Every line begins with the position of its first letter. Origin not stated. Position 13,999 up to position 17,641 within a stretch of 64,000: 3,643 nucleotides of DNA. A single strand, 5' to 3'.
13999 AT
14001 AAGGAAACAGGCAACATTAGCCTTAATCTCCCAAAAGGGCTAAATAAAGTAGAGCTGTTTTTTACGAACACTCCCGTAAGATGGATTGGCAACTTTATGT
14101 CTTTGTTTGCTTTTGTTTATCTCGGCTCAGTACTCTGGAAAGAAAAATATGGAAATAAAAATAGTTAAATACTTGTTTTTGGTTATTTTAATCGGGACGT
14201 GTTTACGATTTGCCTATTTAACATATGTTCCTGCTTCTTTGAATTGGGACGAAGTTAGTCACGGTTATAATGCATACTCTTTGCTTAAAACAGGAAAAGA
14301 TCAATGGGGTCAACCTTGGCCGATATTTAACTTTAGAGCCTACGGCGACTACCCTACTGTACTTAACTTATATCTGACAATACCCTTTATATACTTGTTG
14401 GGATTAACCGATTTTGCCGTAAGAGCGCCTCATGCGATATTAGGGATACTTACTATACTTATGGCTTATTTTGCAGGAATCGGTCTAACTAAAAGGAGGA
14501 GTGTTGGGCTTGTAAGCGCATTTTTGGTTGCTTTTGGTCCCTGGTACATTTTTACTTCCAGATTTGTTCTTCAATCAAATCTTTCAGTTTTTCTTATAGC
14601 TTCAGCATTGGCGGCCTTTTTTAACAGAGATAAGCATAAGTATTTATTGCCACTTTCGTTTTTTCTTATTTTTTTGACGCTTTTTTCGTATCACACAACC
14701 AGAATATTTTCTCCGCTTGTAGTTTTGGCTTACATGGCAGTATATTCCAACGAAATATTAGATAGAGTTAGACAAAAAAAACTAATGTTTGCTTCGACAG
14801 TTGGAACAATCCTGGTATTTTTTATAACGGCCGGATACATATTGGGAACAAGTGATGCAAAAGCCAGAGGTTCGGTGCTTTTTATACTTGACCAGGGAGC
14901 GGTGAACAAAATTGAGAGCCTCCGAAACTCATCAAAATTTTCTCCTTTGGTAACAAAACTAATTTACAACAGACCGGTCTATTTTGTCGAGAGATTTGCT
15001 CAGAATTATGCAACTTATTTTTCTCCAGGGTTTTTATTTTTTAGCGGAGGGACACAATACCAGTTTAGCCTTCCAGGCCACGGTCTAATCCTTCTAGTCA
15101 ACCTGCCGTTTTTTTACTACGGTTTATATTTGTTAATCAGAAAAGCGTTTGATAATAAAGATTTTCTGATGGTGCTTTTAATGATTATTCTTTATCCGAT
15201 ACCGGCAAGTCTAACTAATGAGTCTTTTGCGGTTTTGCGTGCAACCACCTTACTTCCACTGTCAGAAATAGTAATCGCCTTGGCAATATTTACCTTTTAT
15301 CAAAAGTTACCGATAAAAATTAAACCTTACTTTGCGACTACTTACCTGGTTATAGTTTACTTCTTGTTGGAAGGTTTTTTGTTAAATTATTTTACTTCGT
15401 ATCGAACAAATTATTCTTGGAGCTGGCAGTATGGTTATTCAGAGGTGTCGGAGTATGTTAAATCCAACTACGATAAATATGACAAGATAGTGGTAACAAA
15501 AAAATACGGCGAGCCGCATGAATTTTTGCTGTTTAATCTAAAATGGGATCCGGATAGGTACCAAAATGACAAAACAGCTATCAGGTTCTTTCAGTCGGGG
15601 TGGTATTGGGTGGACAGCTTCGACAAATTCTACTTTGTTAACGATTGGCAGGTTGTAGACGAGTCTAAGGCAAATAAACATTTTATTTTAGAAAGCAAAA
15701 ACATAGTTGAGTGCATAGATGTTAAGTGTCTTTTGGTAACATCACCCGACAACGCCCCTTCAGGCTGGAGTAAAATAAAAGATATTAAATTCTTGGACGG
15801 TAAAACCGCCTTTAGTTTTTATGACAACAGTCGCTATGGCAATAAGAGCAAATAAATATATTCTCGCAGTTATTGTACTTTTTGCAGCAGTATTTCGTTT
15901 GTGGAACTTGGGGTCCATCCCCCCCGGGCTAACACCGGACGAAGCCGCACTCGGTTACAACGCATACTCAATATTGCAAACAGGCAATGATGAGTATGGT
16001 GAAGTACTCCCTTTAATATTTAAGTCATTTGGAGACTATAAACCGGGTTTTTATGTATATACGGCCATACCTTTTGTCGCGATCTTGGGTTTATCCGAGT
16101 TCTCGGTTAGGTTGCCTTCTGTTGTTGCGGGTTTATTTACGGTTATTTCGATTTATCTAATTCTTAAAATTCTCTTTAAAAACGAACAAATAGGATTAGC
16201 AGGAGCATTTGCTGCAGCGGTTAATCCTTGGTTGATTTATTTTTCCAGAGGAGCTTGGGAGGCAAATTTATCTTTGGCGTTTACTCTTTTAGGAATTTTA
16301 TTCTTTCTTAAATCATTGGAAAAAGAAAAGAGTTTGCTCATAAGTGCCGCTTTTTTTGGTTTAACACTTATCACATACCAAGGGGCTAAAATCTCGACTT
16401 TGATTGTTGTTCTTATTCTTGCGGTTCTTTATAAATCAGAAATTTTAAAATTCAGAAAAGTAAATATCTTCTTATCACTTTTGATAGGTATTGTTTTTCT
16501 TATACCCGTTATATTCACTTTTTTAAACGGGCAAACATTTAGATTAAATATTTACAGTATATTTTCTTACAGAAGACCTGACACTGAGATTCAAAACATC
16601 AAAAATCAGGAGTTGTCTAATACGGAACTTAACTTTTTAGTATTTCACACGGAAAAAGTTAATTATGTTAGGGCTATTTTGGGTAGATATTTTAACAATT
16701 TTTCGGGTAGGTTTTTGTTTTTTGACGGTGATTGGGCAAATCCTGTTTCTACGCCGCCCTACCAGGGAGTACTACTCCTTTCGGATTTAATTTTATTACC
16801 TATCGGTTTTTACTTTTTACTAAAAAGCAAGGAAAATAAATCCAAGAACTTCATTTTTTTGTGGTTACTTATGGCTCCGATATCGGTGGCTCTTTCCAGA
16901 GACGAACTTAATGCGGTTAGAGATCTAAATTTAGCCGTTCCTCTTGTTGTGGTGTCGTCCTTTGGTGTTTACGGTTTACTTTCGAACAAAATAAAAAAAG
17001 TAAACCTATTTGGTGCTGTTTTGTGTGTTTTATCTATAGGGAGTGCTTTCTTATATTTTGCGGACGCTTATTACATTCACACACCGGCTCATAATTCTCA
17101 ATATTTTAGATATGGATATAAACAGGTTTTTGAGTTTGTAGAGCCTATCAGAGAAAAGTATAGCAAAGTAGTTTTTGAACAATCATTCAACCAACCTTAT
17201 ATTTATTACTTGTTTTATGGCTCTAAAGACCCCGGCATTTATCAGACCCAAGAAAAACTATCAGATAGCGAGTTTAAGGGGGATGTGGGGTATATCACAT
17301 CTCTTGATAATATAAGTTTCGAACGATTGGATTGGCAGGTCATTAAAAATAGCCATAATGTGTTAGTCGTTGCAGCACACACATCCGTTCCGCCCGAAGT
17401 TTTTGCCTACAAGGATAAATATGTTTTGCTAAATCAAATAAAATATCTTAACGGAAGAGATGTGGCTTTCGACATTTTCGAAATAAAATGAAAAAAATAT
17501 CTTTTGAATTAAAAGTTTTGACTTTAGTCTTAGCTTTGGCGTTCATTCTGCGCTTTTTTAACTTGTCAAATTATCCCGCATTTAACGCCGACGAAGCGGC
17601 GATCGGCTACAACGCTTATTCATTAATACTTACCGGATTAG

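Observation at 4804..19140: Tandem array of seven PMT/ArnT-like GT-C glycosyltransferase paralogs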

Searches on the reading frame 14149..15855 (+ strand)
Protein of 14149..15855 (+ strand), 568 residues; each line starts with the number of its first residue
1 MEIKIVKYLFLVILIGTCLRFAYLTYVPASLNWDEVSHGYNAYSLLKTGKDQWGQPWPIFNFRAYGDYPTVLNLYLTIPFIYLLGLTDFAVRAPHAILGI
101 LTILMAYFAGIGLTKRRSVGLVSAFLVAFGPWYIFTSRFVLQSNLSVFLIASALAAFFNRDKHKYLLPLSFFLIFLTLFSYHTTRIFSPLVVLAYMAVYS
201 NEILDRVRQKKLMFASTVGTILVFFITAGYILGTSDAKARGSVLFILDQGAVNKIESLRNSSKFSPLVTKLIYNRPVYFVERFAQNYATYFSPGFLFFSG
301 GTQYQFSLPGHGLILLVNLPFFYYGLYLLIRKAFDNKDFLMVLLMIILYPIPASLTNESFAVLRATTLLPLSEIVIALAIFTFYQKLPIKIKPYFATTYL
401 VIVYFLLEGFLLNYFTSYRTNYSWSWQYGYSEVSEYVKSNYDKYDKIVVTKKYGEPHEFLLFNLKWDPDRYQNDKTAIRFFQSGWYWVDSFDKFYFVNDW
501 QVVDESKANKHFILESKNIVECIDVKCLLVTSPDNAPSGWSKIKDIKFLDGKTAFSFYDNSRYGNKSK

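Call 4: search_protein_families(library=pfam, proteins=[window:14149-15855:+], max_evalue=0.01)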
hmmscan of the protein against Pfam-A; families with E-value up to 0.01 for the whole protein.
window:14149-15855:+ (568 aa): 1 family
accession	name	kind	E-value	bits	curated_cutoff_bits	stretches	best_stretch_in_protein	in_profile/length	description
PF02366.24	PMT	-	5.4e-06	26.6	22.7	1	23-160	13-154/245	Dolichyl-phosphate-mannose-protein mannosyltransferase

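Call 5: search_protein_families(library=ncbifam, proteins=[window:14149-15855:+], max_evalue=0.01)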
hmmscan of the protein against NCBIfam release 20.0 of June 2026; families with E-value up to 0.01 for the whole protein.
window:14149-15855:+ (568 aa): 0 families

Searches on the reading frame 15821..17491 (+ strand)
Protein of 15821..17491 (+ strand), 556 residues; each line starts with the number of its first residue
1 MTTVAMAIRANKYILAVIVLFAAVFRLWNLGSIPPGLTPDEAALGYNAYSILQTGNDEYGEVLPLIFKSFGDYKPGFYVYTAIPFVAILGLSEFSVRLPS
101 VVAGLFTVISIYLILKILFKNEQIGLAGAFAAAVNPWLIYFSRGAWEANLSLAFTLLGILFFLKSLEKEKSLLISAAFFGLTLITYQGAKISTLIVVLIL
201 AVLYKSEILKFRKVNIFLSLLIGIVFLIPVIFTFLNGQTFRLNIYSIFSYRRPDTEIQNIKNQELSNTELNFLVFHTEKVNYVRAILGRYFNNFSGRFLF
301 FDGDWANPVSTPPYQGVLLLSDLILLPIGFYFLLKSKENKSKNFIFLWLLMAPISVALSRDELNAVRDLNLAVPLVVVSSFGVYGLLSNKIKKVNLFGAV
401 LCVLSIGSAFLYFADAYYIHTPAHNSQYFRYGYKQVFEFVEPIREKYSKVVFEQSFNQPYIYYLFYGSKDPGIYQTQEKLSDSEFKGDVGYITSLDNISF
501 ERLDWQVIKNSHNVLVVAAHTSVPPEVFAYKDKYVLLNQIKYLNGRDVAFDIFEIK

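Call 4: search_protein_families(library=pfam, proteins=[window:15821-17491:+], max_evalue=0.01)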
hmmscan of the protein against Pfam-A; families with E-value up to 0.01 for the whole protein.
window:15821-17491:+ (556 aa): 2 families
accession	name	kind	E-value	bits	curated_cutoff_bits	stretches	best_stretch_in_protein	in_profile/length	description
PF13231.12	PMT_2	-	4.6e-13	50.1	26.1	1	77-231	5-158/160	Dolichyl-phosphate-mannose-protein mannosyltransferase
PF02366.24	PMT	-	0.00036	20.6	22.7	1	18-233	3-231/245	Dolichyl-phosphate-mannose-protein mannosyltransferase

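Call 5: search_protein_families(library=ncbifam, proteins=[window:15821-17491:+], max_evalue=0.01)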
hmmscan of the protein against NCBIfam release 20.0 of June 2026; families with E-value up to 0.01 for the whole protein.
window:15821-17491:+ (556 aa): 1 family
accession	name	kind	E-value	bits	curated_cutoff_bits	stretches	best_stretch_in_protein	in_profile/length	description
TIGR03663.1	TIGR03663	subfamily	2.5e-16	59.7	126.25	1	14-206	3-185/435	flippase activity-associated protein Agl23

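Call 15: find_encoding_contigs(protein=window:15821-17491:+, flank=10000, max_places=6)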
Protein window:15821-17491:+ (556 aa): 2 contigs read that carry it; 2 places shown.
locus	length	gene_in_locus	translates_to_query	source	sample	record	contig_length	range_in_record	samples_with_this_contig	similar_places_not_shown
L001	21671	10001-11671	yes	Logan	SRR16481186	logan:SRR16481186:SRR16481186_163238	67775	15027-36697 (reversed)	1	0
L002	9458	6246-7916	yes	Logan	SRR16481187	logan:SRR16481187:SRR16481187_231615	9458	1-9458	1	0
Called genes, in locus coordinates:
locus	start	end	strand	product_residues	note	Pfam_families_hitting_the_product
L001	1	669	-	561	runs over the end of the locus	PF13231:PMT_2 (weak)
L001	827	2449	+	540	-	PF02366:PMT (weak), PF13231:PMT_2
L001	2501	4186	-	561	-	PF13231:PMT_2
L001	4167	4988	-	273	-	-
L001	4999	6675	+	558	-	PF13231:PMT_2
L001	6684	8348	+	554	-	PF10131:PTPS_related (weak)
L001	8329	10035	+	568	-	PF02366:PMT (weak)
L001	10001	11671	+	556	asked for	PF13231:PMT_2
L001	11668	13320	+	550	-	-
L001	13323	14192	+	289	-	PF00535:Glycos_transf_2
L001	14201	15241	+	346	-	PF13439:Glyco_transf_4, PF00534:Glycos_transf_1, PF13692:Glyco_trans_1_4, PF20706:GT4-conflict (faint), PF13524:Glyco_trans_1_2 (weak)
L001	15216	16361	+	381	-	-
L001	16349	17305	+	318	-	PF01073:3Beta_HSD (faint), PF01370:Epimerase, PF02719:Polysacc_synt_2 (faint), PF16363:GDP_Man_Dehyd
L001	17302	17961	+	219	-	PF00535:Glycos_transf_2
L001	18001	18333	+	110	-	PF10066:DUF2304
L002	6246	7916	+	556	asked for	PF13231:PMT_2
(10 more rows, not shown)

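Call 16: find_homologous_proteins(query=window:15821-17491:+)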
Query window:15821-17491:+ (556 aa): 3325 proteins with E <= 0.001 among 8000 candidates; the best 120 are listed.
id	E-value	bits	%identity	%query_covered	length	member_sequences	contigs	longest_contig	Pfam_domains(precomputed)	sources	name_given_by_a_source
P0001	0.0e+0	1216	100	100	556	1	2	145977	PF13231.13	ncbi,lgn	-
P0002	2.6e-215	734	60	98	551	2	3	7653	PF02366.25,PF13231.13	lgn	-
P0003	1.4e-206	706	60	98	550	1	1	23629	PF13231.13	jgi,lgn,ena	-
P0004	1.5e-206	705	59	98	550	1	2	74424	PF02366.25,PF13231.13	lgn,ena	-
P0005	1.8e-206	705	59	98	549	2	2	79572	PF02366.25,PF13231.13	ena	-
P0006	4.3e-202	691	58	98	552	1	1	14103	PF13231.13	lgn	-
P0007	5.9e-201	687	59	96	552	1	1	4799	PF13231.13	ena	-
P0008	7.3e-197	673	57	98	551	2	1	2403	PF13231.13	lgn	-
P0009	1.3e-196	673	57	99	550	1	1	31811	PF13231.13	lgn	-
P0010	8.3e-194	663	54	98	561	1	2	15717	PF13231.13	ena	-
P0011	7.0e-193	660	56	98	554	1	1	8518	PF13231.13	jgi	jgi:4-amino-4-deoxy-L-arabinose transferase-like glycosyltransferase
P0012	9.1e-193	660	56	96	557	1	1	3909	PF13231.13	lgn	-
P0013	9.6e-193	660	56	100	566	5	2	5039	PF13231.13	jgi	jgi:4-amino-4-deoxy-L-arabinose transferase-like glycosyltransferase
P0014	6.5e-192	657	56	96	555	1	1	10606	PF13231.13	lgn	-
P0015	2.2e-191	655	55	97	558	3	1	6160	PF13231.13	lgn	-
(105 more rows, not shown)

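Call 18: find_related_loci(query=window:15821-17491:+, collection=genome_contigs, flank=10000)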
Query window:15821-17491:+ (556 aa) in genome_contigs; peptide patterns used: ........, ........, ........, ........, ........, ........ (x = any residue, [..] = any of these).
475 stretches matched a pattern; 374 encode a relative of the query (tblastn E <= 1e-3); the best 80 are kept; 80 distinct loci.
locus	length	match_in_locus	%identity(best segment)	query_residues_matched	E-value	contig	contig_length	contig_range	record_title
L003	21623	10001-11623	60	14-556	0e+0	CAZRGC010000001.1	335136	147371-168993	MAG TPA_asm: uncultured Gammaproteobacteria bacterium isolate SRP173033_co1_108 genome assembly, contig: NODE_18_length_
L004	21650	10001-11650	50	8-556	0e+0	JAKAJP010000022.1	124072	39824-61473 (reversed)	MAG: bacterium isolate WY4.bin110 NODE_142_length_124072_cov_1.955061, whole genome shotgun sequence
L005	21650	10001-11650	52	10-556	5e-177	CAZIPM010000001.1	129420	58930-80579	MAG TPA_asm: uncultured Gammaproteobacteria bacterium isolate SRP050083_co2_604 genome assembly, contig: NODE_30_length_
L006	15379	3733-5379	51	15-556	2e-172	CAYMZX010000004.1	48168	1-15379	MAG TPA_asm: uncultured Gammaproteobacteria bacterium isolate SRP231805_co4_134 genome assembly, contig: k141_102669, wh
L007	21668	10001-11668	49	7-556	2e-172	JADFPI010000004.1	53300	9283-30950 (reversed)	MAG: Patescibacteria group bacterium isolate B72T1L10 B72T1L10_NODE492, whole genome shotgun sequence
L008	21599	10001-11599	50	12-546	6e-170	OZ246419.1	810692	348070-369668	MAG: uncultured Gammaproteobacteria bacterium isolate binchicken_co84_156 genome assembly, chromosome: 1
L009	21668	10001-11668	47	11-556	4e-169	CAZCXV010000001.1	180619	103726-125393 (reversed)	MAG TPA_asm: uncultured Gammaproteobacteria bacterium isolate SRP062349_co2_267 genome assembly, contig: NODE_32_length_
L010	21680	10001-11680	48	1-554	4e-169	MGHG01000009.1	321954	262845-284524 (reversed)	MAG: Candidatus Woesebacteria bacterium RIFCSPLOWO2_01_FULL_39_23 rifcsplowo2_01_scaffold_4, whole genome shotgun sequen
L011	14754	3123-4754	48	8-556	8e-164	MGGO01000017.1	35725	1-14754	MAG: Candidatus Woesebacteria bacterium RIFCSPHIGHO2_01_FULL_44_10 rifcsphigho2_01_scaffold_4208, whole genome shotgun s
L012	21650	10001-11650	49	6-556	2e-163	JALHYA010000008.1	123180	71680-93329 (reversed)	MAG: Patescibacteria group bacterium isolate PFL142 seq_1300431, whole genome shotgun sequence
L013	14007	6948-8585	48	7-555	2e-161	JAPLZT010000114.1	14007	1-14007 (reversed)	MAG: Candidatus Woesebacteria bacterium isolate LacPavin_0920_WC90_MAG_37_8 LacPavin_0920_WC90_scaffold_2130171, whole g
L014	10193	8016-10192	48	6-556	4e-161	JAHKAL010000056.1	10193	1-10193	MAG: Patescibacteria group bacterium isolate Undefined_mixed_planktonic.mb.4 Undefined_mixed_pla.mb.4_k141_1051416, whol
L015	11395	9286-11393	46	11-556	8e-161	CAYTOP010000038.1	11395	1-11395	MAG TPA_asm: uncultured Gammaproteobacteria bacterium isolate SRP050083_co1_427 genome assembly, contig: NODE_2645_lengt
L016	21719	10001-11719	47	11-556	2e-158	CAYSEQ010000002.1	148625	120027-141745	MAG TPA_asm: uncultured Gammaproteobacteria bacterium isolate binchicken_co30_31 genome assembly, contig: NODE_125_lengt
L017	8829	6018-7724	47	9-556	2e-157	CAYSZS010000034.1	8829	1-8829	MAG TPA_asm: uncultured Gammaproteobacteria bacterium isolate SRP050083_co1_18 genome assembly, contig: NODE_3990_length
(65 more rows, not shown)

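Call 28: predict_structure(alignment_id=A2)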
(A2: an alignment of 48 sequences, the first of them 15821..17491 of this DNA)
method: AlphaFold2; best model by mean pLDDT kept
length: 556 residues; sequences in the alignment: 48
mean_pLDDT: 89.9   pTM: 0.91
mean pLDDT of the five models: 89.9, 89.3, 89.0, 86.7, 85.9
residues with pLDDT >= 90: 360; 70-90: 172; 50-70: 16; < 50: 8
segments of 3 or more residues with pLDDT < 50: 1-8
pLDDT, mean of each block of 10 residues (from residue 1): 43 94 97 90 94 93 84 85 97 96 98 97 96 97 92 98 97 97 89 95 97 97 92 81 78 84 71 84 91 95 90 93 96 92 97 90 88 98 88 79 94 95 87 94 94 80 88 86 71 89 88 93 91 94 93 94
secondary structure, 60 per line:
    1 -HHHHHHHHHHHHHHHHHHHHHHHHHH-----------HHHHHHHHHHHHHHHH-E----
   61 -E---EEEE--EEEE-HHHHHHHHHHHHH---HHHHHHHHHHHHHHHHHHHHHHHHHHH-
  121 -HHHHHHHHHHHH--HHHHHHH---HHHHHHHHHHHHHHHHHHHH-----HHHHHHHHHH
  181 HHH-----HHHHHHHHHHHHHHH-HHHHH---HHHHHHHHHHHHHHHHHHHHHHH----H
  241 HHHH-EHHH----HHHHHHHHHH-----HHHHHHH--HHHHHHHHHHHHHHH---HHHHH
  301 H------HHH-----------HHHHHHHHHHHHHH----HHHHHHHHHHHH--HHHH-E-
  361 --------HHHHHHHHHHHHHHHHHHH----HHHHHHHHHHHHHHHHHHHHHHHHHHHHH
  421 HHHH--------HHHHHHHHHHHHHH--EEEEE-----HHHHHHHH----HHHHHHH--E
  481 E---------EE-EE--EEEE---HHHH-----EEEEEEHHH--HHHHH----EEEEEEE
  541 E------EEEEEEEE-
elements in order: H2-27 H39-54 E66-69 E72-75 H77-89 H93-119 H122-133 H136-142 H146-165 H171-183 H189-203 H205-209 H213-235 H240-244 H254-263 H269-275 H278-292 H296-301 H322-335 H340-351 H354-357 H369-387 H392-424 H433-446 E449-453 H459-466 H471-477 E498-501 H505-508 E514-519 H525-529 E534-541 E548-555

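Call 30: search_solved_structures(query=A2, max_evalue=1, show_alignments=2)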
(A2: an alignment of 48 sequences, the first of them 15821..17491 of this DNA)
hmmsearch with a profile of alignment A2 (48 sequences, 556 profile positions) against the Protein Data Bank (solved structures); distinct sequences matched with E-value up to 1: 1.
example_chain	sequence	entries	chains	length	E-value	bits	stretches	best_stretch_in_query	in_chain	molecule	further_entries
6el2_A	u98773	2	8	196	0.22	13.4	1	408-469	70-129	Transcriptional regulator TetR family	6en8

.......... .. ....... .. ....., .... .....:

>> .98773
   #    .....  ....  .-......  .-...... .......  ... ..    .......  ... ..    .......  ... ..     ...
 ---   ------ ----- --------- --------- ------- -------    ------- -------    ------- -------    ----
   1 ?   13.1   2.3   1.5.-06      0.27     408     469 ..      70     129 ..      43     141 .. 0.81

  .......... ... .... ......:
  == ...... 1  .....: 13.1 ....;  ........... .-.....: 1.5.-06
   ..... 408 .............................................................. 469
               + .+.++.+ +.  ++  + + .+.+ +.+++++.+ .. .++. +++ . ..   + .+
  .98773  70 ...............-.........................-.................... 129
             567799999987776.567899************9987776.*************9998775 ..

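Call 31: fold_search(model_id=the predicted structure, library=pdb)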
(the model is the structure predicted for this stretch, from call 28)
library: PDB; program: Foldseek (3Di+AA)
matches with E <= 10: 202; with E <= 0.001: 23
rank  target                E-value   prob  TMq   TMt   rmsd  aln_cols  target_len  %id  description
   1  8b6l_I                3.2e-07  1.00  0.46  0.39  14.1       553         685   14  Subtomogram average of the human Sec61-TRAP-OSTA-translocon (released 2022-12-07)
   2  5f15                  4.1e-07  1.00  0.53  0.55  12.0       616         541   12  Crystal Structure of ArnT from Cupriavidus metallidurans bound to Undecaprenyl phosphate (released 2016-02-17)
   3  9s6u_A                5.6e-07  1.00  0.51  0.52   9.1       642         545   12  Ternary cryo-EM structure of human ALG9 with Dol25-PP-GlcNAc2Man8, Dol25-P-Man and Fab (released 2026-03-18)
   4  9s6s_A                8.3e-07  1.00  0.52  0.53  10.6       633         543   11  Ternary cryo-EM structure of human ALG9 with Dol25-PP-GlcNAc2Man6, Dol25-P-Man and Fab (released 2026-03-18)
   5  7oci_F                8.6e-07  1.00  0.48  0.43  12.5       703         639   12  Cryo-EM structure of yeast Ost6p containing oligosaccharyltransferase complex (released 2022-02-16)
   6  8agc_A                9.0e-07  1.00  0.48  0.40  14.0       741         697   12  Structure of yeast oligosaccharylransferase complex with lipid-linked oligosaccharide and non-acceptor peptide bound (released 2022-12-07)
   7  5ezm                  1.0e-06  1.00  0.53  0.55  13.1       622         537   12  Crystal Structure of ArnT from Cupriavidus metallidurans in the apo state (released 2016-02-17)
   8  6s7o_A                1.5e-06  1.00  0.49  0.43  12.9       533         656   13  Cryo-EM structure of human oligosaccharyltransferase complex OST-A (released 2019-12-18)
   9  6gxc_A                1.9e-06  1.00  0.48  0.39  13.3       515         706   16  Bacterial oligosaccharyltransferase PglB in complex with an inhibitory peptide and a reactive lipid-linked oligosaccha (released 2018-11-14)
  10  5gmy_A                2.4e-06  1.00  0.49  0.34  12.5       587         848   12  Crystal structure of the Archaeoglobus fulgidus oligosaccharyltransferase (O29867_ARCFU) tethered with an acceptor pep (released 2017-02-01)
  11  6s7t_A                2.5e-06  1.00  0.53  0.43  12.9       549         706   14  Cryo-EM structure of human oligosaccharyltransferase complex OST-B (released 2019-12-18)
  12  9s6t_A                3.8e-06  1.00  0.55  0.63   9.3       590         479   11  Ternary cryo-EM structure of chicken ALG12 with Dol25-PP-GlcNAc2Man7, Dol25-P-Man, and Fab (released 2026-03-18)
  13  8pn9_A                4.2e-06  1.00  0.52  0.45  12.7       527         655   15  Structure of human oligosaccharyltransferase OST-A complex bound to NGI-1 (released 2024-05-08)
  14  5ogl_A                4.2e-06  1.00  0.48  0.39  13.8       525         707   16  Structure of bacterial oligosaccharyltransferase PglB in complex with an acceptor peptide and an lipid-linked oligosac (released 2017-10-25)
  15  6ezn_F                5.2e-06  1.00  0.54  0.47  11.7       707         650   12  Cryo-EM structure of the yeast oligosaccharyltransferase (OST) complex (released 2018-01-17)
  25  6p25_A                1.6e-03  1.00  0.32  0.25   5.7       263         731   19  Structure of S. cerevisiae protein O-mannosyltransferase Pmt1-Pmt2 complex bound to the sugar donor and a peptide acce (released 2019-07-10)
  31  6p25_B                1.5e-02  1.00  0.31  0.26   4.6       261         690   13  Structure of S. cerevisiae protein O-mannosyltransferase Pmt1-Pmt2 complex bound to the sugar donor and a peptide acce (released 2019-07-10)
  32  7bvf_B                1.7e-02  1.00  0.39  0.22   9.5       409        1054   11  Cryo-EM structure of Mycobacterium tuberculosis arabinosyltransferase EmbA-EmbB-AcpM2 in complex with ethambutol (released 2020-04-29)
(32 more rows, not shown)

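Call 66: search_protein_representatives(alignment_id=A2)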
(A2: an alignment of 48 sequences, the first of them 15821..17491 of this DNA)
Query: 48 sequences, 556 profile positions. Proteins with E-value up to 0.001 (for the whole library): 40287; up to 1e-10: 15268; up to 1e-30: 6130. The best 150 are listed.
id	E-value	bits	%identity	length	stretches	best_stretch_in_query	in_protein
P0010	3.6e-256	867.7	-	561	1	1-556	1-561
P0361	5.9e-250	847.2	-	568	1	11-556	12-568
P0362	1.7e-192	657.5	-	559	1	4-556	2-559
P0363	3.5e-191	653.1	-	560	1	7-549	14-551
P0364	1.2e-190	651.4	-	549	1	1-556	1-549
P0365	1.2e-187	641.5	-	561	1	4-555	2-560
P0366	5.8e-184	629.3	-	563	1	9-556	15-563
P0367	6.3e-180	616.0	-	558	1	4-556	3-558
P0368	2.4e-179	614.1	-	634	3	169-555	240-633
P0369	1.0e-173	595.5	-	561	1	11-555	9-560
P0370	1.4e-169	581.8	-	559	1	3-556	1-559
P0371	1.7e-167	575.0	-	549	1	11-556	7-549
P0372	2.2e-166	571.3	-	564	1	4-556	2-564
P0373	3.2e-166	570.8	-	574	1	9-555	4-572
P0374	4.4e-165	567.0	-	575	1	1-555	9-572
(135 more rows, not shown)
